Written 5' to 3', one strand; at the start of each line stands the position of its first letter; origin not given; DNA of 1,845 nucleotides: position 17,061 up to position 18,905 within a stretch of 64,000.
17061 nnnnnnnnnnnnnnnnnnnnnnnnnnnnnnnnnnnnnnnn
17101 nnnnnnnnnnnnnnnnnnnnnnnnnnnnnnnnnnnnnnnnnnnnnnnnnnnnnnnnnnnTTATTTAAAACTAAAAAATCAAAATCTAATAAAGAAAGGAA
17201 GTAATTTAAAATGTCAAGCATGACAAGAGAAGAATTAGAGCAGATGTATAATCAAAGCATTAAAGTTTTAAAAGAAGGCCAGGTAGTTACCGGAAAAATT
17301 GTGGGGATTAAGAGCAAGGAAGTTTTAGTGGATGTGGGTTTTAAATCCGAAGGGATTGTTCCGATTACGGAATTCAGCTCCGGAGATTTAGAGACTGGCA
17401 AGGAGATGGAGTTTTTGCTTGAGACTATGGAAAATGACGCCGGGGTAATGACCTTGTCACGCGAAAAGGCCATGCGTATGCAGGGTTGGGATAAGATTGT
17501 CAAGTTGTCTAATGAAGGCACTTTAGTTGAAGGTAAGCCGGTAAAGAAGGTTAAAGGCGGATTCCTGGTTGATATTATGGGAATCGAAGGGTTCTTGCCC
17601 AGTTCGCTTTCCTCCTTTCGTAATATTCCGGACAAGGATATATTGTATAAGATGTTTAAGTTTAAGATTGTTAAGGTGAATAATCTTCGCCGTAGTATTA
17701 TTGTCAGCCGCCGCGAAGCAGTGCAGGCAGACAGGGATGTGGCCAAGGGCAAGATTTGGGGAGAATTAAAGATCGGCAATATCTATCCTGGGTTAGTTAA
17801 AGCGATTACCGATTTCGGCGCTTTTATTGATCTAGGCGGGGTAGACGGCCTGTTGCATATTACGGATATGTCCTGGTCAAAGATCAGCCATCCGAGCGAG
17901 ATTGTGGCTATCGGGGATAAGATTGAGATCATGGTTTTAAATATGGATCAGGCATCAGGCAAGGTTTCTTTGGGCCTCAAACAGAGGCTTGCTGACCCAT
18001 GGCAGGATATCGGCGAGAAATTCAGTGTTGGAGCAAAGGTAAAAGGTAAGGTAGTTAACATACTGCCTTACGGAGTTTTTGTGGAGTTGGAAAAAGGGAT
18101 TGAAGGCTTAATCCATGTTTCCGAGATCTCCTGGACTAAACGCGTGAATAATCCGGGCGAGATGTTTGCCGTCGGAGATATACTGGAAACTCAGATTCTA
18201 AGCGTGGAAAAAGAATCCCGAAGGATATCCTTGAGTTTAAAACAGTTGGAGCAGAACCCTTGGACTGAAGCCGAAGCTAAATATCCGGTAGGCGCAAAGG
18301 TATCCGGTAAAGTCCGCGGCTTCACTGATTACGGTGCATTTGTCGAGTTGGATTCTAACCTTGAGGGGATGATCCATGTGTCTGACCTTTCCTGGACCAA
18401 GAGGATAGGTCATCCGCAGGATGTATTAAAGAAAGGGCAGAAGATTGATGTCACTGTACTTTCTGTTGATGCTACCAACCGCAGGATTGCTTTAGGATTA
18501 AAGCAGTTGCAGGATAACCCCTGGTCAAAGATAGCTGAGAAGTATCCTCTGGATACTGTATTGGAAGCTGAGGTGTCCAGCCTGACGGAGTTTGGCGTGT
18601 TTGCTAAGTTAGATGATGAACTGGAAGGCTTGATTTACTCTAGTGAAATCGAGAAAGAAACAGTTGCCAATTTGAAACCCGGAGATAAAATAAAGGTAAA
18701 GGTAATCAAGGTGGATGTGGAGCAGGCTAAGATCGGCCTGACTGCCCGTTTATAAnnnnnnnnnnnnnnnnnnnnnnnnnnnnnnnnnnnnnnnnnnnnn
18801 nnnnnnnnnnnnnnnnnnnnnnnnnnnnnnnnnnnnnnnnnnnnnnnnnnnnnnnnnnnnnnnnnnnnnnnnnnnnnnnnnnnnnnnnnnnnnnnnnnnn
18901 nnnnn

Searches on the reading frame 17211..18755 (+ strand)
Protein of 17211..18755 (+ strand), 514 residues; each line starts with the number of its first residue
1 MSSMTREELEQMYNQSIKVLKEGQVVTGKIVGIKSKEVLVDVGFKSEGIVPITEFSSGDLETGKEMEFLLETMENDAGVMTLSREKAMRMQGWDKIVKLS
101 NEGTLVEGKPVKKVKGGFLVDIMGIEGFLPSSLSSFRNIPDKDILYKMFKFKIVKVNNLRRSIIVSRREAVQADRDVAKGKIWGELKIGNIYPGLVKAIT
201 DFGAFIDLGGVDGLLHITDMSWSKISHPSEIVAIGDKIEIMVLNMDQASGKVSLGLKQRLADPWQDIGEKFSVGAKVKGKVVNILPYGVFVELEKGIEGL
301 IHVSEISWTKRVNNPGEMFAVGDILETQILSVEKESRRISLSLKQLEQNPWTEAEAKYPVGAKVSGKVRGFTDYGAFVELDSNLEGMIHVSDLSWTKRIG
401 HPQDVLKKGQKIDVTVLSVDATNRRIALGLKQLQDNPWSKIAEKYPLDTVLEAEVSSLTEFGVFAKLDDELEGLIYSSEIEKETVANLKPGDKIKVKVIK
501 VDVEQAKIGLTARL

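Call 12: search_protein_families(library=ncbifam, proteins=[window:17211-18755:+], max_evalue=1e-10)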
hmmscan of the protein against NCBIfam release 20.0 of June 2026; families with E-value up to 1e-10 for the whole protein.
window:17211-18755:+ (514 aa): 30 families (the best 25 are shown)
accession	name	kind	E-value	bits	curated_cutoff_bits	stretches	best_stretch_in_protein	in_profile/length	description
NF004952.0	PRK06299.1-2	equivalog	2.7e-198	659.9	524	2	5-345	29-375/580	30S ribosomal protein S1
NF004953.0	PRK06299.1-3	equivalog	1.4e-185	617.9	720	1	3-511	26-536/580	30S ribosomal protein S1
NF004954.0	PRK06299.1-4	equivalog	1.8e-182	607.5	727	2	7-396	3-399/560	30S ribosomal protein S1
NF005208.0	PRK06676.1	equivalog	4.6e-179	595.4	368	3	7-355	4-359/391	30S ribosomal protein S1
TIGR00717.1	rpsA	equivalog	2.8e-169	564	577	1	10-510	4-513/516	30S ribosomal protein S1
NF000907.0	PRK00087.1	equivalog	1.2e-160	536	624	3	4-310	284-600/671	bifunctional 4-hydroxy-3-methylbut-2-enyl diphosphate reductase/30S ribosomal protein S1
NF004955.0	PRK06299.1-5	equivalog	3.9e-159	530.5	878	2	3-311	6-321/566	30S ribosomal protein S1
NF004951.0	PRK06299.1-1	equivalog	9.6e-150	499.6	918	2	7-353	3-356/556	30S ribosomal protein S1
NF005911.0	PRK07899.1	equivalog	7.3e-133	443.8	691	3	6-353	19-372/486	30S ribosomal protein S1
NF010379.0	PRK13806.1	equivalog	3.3e-121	405.3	648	2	9-368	21-387/491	30S ribosomal protein S1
NF004956.0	PRK06299.1-6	equivalog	1.7e-118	396.6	711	2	5-381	13-393/554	30S ribosomal protein S1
NF005639.0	PRK07400.1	equivalog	1.3e-69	234.5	460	3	4-263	13-271/318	30S ribosomal protein S1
NF040579.1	S1_dom_CvfD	subfamily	2.1e-69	230.9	117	4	272-353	2-82/113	CvfD/Ygs/GSP13 family RNA-binding post-transcriptional regulator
NF005973.0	PRK08059.1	equivalog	1.6e-68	228.5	148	3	269-353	3-86/123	S1 domain-containing post-transcriptional regulator GSP13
NF008805.1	PRK11824.1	equivalog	1.3e-52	179.1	471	3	166-257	591-681/683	polyribonucleotide nucleotidyltransferase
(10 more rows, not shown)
